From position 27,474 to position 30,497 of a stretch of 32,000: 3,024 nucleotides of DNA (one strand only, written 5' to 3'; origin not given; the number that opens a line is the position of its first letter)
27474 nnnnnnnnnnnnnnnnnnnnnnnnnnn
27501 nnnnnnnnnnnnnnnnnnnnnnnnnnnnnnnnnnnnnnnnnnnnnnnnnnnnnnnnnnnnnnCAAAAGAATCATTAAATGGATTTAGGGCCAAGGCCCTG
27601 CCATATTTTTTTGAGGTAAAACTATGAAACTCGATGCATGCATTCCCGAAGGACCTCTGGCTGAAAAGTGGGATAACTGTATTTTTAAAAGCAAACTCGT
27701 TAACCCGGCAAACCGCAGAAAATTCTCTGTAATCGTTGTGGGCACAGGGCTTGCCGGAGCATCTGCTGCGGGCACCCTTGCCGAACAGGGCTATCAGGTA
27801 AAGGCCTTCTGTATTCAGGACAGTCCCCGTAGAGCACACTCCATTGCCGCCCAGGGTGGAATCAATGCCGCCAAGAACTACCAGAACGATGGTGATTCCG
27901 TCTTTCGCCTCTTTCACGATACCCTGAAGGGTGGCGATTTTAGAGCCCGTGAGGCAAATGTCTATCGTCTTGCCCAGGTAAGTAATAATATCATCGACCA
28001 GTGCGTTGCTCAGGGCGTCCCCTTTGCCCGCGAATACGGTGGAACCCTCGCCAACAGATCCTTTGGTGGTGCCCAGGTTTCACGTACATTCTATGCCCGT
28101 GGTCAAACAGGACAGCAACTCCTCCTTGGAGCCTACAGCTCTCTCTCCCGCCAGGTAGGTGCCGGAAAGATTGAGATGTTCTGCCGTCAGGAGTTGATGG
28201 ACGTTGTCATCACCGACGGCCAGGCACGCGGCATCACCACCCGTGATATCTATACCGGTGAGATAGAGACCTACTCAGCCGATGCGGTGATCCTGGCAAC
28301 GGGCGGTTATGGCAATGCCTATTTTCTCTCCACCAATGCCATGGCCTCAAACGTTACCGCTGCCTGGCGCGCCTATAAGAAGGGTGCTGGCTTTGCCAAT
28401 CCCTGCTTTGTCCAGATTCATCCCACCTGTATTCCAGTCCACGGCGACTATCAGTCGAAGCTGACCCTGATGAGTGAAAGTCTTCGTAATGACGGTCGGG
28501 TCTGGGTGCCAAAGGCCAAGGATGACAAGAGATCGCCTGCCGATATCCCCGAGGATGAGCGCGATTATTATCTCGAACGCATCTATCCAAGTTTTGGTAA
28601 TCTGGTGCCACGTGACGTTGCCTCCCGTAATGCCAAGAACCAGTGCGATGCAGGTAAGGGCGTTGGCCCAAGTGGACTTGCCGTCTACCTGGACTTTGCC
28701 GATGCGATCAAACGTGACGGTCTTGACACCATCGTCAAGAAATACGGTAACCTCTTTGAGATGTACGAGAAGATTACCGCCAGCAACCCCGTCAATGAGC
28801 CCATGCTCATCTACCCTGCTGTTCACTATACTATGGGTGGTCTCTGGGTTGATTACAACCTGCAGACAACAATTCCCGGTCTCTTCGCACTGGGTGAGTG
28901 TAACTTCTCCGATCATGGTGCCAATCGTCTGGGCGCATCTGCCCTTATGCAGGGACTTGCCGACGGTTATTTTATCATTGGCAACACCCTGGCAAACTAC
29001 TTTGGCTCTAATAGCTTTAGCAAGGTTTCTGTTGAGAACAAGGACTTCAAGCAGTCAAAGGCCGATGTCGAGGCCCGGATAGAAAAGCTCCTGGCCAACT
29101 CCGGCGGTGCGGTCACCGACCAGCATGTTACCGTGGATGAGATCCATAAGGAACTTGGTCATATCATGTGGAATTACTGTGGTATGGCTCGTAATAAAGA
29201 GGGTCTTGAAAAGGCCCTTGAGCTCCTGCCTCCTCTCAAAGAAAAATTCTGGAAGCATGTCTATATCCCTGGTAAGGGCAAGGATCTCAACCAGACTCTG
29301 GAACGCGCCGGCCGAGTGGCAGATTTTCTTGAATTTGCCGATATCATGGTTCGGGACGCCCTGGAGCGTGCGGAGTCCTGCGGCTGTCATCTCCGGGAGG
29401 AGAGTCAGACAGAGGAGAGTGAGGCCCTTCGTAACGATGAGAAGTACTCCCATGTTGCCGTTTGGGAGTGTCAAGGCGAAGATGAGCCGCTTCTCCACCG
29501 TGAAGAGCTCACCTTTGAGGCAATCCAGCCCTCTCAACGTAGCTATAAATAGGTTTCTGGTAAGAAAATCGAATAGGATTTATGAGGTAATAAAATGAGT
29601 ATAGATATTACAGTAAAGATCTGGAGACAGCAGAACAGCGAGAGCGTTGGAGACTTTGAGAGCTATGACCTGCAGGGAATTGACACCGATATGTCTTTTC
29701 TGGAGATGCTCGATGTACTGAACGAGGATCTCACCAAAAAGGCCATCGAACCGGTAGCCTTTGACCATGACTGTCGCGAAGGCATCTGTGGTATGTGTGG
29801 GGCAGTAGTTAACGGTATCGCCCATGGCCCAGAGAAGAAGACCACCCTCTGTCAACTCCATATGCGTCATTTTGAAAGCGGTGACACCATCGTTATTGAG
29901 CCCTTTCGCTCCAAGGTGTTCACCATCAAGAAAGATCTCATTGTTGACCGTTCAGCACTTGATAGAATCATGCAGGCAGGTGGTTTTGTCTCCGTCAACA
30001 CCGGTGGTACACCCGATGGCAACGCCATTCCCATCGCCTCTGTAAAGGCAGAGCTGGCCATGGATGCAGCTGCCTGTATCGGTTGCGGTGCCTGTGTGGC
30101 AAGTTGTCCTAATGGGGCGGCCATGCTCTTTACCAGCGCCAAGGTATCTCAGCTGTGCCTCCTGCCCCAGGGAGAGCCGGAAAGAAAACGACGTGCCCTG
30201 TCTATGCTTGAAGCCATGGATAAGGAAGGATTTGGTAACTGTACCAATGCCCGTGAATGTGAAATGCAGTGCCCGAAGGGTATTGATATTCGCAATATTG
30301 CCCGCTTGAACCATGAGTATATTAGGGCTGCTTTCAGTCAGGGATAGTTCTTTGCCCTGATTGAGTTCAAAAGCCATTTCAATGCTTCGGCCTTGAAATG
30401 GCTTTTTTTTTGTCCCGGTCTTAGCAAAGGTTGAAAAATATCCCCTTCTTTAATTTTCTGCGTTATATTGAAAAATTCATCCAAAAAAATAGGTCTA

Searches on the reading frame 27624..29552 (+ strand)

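Call 68: search_protein_families(library=pfam, proteins=[window:27624-29552:+], max_evalue=0.00001)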
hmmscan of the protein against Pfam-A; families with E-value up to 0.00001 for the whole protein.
window:27624-29552:+ (642 aa): 4 families
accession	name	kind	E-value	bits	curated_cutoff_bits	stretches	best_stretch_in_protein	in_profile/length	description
PF00890.30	FAD_binding_2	-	2.8e-59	201.8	20.4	1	36-441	2-414/414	FAD binding domain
PF02910.25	Succ_DH_flav_C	-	1.2e-35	122.7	20.8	1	508-641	1-130/130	Fumarate reductase flavoprotein C-term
PF07992.20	Pyr_redox_2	-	7.9e-10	39.1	26.1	0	35-232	2-113/291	Pyridine nucleotide-disulphide oxidoreductase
PF01266.30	DAO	-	1e-07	32.3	27.9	1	36-327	2-300/353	FAD dependent oxidoreductase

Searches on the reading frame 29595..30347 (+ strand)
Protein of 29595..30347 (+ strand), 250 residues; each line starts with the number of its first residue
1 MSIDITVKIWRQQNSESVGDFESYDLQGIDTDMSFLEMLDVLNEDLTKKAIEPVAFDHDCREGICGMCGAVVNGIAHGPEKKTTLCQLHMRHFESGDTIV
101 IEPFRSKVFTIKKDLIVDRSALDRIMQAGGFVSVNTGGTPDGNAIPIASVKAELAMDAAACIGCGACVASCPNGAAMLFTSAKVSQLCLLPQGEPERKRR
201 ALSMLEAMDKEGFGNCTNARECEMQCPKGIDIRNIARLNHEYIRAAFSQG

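Call 68: search_protein_families(library=pfam, proteins=[window:29595-30347:+], max_evalue=0.00001)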
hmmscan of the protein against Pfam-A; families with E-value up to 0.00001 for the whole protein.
window:29595-30347:+ (250 aa): 6 families
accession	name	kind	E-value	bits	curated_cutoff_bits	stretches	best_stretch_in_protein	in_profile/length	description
PF13085.11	Fer2_3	-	3.8e-20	72.3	27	1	6-122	1-105/107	2Fe-2S iron-sulfur cluster binding domain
PF12838.12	Fer4_7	-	2.7e-08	34.6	27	1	161-230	2-52/52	4Fe-4S dicluster domain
PF13183.11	Fer4_8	-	1.9e-07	31.9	27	1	158-230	2-68/68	4Fe-4S dicluster domain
PF13187.11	Fer4_9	-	6.8e-07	29.7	27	0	151-175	23-51/52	4Fe-4S dicluster domain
PF13746.11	Fer4_18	-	1.5e-06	28.9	27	0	197-235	42-80/114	4Fe-4S dicluster domain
PF13534.11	Fer4_17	-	5e-06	27.4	22.2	0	160-231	1-61/61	4Fe-4S dicluster domain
